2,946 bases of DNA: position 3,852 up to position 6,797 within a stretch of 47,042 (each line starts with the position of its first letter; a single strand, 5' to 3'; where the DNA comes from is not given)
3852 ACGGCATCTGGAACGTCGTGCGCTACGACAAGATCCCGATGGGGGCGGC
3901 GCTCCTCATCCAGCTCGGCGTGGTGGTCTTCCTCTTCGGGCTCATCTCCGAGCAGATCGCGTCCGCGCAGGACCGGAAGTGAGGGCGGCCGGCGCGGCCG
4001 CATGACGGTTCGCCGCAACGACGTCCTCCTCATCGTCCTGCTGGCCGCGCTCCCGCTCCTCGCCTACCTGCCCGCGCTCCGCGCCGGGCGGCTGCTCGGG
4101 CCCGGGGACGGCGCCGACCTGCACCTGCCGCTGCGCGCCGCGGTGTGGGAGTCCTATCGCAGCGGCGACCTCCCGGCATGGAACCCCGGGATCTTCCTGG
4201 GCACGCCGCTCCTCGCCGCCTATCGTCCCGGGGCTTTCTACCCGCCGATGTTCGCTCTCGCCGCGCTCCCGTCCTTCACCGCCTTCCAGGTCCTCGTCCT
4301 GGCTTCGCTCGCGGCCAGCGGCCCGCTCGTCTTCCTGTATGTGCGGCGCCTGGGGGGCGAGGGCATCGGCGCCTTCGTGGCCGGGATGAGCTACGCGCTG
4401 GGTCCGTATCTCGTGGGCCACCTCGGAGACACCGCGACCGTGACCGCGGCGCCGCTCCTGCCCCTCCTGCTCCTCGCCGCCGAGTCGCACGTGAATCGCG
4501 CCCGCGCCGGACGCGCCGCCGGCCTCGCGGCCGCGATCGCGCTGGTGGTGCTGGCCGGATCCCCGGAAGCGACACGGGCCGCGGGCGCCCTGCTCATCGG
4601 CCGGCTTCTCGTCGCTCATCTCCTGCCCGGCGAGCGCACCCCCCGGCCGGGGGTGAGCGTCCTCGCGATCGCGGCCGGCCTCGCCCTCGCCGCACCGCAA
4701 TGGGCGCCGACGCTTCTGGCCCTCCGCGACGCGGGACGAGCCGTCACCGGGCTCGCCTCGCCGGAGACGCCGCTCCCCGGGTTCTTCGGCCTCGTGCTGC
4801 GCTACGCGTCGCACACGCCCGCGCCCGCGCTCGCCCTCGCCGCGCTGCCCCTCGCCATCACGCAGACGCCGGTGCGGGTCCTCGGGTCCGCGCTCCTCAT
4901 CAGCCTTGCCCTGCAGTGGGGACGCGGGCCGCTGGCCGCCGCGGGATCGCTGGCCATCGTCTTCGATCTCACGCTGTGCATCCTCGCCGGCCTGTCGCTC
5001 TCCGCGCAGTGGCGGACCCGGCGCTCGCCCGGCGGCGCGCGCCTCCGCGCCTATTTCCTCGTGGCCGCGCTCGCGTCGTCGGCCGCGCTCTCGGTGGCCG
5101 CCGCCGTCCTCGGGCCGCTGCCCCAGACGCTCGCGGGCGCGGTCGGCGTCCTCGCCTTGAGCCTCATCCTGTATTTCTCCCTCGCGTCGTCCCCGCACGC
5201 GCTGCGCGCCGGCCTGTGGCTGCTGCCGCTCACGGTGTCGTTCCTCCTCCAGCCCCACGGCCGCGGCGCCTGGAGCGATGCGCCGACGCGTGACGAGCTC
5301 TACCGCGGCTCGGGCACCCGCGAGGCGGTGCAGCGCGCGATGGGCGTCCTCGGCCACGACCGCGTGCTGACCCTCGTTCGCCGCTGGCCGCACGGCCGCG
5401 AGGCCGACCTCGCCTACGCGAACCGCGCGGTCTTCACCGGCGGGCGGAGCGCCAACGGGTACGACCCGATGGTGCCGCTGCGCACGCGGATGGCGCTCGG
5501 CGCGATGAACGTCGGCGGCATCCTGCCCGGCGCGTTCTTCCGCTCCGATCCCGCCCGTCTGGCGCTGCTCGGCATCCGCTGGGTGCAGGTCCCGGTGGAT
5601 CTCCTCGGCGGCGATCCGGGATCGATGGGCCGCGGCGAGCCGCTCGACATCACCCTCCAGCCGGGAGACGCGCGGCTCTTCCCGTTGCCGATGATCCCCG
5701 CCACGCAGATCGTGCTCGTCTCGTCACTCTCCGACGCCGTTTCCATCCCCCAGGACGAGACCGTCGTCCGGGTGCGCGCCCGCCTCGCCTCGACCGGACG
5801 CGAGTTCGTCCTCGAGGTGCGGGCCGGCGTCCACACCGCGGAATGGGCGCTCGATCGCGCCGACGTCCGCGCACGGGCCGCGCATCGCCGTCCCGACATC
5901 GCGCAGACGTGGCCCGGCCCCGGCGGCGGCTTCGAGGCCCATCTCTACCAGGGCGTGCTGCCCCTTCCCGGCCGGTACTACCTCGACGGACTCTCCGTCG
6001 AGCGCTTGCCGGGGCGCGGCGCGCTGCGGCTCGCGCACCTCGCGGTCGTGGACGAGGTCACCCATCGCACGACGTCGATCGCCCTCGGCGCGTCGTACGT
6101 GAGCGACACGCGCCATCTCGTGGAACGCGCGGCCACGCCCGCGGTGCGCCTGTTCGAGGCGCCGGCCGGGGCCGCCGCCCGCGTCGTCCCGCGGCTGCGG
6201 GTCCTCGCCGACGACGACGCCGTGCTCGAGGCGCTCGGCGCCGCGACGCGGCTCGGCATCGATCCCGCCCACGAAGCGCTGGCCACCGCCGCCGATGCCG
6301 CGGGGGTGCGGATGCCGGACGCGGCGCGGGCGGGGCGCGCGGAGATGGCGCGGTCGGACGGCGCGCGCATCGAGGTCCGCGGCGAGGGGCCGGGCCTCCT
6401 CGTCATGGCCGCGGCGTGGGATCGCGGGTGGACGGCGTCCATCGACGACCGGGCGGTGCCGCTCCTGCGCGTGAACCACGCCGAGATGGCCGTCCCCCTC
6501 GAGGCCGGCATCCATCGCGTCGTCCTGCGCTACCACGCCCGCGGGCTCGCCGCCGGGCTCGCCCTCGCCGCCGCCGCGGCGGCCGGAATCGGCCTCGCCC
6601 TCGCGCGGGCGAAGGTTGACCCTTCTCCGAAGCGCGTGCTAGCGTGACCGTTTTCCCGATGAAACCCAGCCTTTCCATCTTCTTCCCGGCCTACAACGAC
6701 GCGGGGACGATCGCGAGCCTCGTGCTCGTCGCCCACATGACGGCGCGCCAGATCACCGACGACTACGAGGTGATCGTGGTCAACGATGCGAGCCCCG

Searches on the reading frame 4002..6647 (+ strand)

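Call 65: search_protein_families(library=pfam, proteins=[window:4002-6647:+], max_evalue=0.00001)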
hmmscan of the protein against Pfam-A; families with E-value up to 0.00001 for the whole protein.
window:4002-6647:+ (881 aa): 1 family
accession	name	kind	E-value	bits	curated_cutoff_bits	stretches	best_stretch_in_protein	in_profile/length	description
PF09586.16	YfhO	-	7.9e-10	38.2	28.5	1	791-855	769-834/835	Bacterial membrane protein YfhO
